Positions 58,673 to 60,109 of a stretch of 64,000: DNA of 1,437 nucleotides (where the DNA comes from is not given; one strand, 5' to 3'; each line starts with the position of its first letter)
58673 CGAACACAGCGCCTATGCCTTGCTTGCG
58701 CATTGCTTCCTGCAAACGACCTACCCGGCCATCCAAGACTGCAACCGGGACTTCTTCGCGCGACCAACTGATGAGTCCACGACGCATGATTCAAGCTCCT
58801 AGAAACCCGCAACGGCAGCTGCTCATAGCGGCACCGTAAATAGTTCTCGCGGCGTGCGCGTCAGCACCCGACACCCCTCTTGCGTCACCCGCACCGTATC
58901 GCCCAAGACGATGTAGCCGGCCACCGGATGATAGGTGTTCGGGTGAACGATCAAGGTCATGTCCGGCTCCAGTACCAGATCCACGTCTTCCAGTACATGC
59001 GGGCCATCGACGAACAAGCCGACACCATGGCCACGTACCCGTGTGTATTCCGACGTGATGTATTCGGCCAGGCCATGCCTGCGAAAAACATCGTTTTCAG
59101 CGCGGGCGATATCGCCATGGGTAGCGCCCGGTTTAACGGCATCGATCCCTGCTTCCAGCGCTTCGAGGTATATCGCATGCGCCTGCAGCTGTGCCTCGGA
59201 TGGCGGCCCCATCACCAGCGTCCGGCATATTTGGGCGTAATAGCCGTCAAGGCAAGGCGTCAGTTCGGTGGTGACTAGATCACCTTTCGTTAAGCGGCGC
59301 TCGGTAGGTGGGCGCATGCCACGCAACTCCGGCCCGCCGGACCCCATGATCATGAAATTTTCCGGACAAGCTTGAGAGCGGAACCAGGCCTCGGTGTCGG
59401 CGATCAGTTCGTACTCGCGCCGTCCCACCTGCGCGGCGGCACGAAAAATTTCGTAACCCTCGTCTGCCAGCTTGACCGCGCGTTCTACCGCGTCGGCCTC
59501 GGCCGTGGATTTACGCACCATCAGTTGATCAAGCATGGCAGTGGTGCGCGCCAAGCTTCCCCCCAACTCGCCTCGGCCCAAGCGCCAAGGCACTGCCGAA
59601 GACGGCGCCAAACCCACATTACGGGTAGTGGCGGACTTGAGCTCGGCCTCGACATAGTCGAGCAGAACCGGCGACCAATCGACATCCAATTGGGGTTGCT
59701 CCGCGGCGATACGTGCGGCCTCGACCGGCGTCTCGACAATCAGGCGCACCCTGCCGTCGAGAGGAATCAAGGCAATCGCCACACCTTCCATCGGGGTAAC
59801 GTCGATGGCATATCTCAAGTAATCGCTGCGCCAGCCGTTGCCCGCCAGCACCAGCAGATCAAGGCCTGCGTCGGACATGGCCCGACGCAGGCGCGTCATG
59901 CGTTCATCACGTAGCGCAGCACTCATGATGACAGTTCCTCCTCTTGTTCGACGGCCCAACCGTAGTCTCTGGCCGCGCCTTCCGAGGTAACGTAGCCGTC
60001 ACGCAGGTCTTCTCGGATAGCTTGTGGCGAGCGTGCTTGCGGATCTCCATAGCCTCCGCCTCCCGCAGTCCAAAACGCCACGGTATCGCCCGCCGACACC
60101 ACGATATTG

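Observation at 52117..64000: Candidate undescribed catabolic pathway: hydantoinase A/B + paired M24-fold proteins + MmgE/PrpD + amidohydrolase + LysR + three Bug binding proteins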

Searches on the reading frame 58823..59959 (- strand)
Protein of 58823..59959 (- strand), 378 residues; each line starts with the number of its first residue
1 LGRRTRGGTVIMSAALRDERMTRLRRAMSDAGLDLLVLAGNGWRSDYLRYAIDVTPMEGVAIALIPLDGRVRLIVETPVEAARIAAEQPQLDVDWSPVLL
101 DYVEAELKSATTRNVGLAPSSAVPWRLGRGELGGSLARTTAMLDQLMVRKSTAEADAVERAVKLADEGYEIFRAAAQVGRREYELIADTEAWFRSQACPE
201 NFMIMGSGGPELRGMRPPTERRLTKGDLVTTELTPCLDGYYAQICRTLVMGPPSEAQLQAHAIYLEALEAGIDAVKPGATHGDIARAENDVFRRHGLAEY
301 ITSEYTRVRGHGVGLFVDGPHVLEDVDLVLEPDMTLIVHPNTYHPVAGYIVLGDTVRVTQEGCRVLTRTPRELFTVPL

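Call 3: search_protein_families(library=pfam, proteins=[window:58823-59959:-])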
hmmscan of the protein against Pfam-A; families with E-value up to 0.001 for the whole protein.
window:58823-59959:- (378 aa): 1 family
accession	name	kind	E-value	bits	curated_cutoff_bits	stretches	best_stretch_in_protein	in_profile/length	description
PF00557.29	Peptidase_M24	-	2.4e-32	112.8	23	1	157-360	2-208/208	Metallopeptidase family M24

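Call 4: search_protein_families(library=ncbifam, proteins=[window:58823-59959:-])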
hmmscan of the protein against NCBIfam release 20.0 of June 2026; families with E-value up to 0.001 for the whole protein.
window:58823-59959:- (378 aa): 10 families
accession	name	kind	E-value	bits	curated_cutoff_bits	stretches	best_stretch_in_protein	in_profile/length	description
NF040821.1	dipep_PepQ_Arch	equivalog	1.9e-26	92.9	630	1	141-373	114-345/346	Xaa-Pro dipeptidase PepQ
NF007310.0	PRK09795.1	equivalog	2.9e-20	72.4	393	1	140-374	118-356/361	aminopeptidase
TIGR02993.1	ectoine_eutD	equivalog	7.5e-13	48.3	613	1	219-374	234-388/391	ectoine hydrolase DoeA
NF011173.0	PRK14575.1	equivalog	3.2e-12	46.1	850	1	140-374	169-403/406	putative peptidase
NF011720.0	PRK15173.1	subfamily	6.9e-12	45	420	1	140-374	106-340/343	peptidase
NF038259.1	ectoine_DoeA_2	exception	8e-12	44.6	575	1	141-372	145-382/386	ectoine hydrolase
TIGR00500.1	met_pdase_I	equivalog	4.3e-10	39.5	171.35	1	218-323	79-180/247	type I methionyl aminopeptidase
NF011174.0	PRK14576.1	subfamily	2.8e-08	33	487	1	136-373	164-401/405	putative endopeptidase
NF008970.0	PRK12318.1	equivalog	5.3e-07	29.2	267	1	218-340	121-242/291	methionyl aminopeptidase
NF008131.0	PRK10879.1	equivalog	4.3e-06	25.8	465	1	142-284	166-311/438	Xaa-Pro aminopeptidase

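Call 17: search_solved_structures(query=window:58823-59959:-, max_evalue=0.001, show_alignments=1)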
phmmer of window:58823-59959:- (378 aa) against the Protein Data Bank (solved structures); distinct sequences matched with E-value up to 0.001: 58.
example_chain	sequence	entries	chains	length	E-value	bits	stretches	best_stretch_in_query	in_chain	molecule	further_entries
3q6d_A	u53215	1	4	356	7.4e-29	104.1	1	19-374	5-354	Proline dipeptidase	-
1pv9_A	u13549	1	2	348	1.3e-27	100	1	142-373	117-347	Xaa-Pro dipeptidase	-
5giu_A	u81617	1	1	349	2.1e-26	96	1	140-372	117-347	Proline dipeptidase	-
5cdl_A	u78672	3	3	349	2.2e-26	95.9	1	140-372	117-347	Proline dipeptidase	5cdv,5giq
1wy2_A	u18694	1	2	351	4.3e-26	95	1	143-373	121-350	Xaa-Pro dipeptidase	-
4ege_A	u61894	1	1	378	2.9e-23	85.6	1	133-378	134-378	Dipeptidase PepE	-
1wn1_A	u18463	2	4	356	6.6e-21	77.9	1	122-374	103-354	dipeptidase | 356aa long hypothetical dipeptidase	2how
7n02_A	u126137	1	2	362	7.6e-21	77.7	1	95-374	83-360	Aminopeptidase P family protein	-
6xmr_A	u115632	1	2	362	7.9e-21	77.6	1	98-374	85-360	Aminopeptidase P family protein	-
7k3u_A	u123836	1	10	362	9.4e-21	77.4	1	98-374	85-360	Aminopeptidase P family protein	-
4zng_C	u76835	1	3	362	9.6e-21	77.4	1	98-374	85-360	Prolidase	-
1chm_A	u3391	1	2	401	5.5e-18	68.3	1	154-368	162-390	CREATINE AMIDINOHYDROLASE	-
5cnx_A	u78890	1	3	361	5.6e-18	68.3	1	129-373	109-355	Aminopeptidase YpdF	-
2zsg_A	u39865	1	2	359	1.4e-15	60.4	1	145-376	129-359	Aminopeptidase P, putative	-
4rgz_A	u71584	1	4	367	6.5e-15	58.2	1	141-375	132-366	Xaa-Pro aminopeptidase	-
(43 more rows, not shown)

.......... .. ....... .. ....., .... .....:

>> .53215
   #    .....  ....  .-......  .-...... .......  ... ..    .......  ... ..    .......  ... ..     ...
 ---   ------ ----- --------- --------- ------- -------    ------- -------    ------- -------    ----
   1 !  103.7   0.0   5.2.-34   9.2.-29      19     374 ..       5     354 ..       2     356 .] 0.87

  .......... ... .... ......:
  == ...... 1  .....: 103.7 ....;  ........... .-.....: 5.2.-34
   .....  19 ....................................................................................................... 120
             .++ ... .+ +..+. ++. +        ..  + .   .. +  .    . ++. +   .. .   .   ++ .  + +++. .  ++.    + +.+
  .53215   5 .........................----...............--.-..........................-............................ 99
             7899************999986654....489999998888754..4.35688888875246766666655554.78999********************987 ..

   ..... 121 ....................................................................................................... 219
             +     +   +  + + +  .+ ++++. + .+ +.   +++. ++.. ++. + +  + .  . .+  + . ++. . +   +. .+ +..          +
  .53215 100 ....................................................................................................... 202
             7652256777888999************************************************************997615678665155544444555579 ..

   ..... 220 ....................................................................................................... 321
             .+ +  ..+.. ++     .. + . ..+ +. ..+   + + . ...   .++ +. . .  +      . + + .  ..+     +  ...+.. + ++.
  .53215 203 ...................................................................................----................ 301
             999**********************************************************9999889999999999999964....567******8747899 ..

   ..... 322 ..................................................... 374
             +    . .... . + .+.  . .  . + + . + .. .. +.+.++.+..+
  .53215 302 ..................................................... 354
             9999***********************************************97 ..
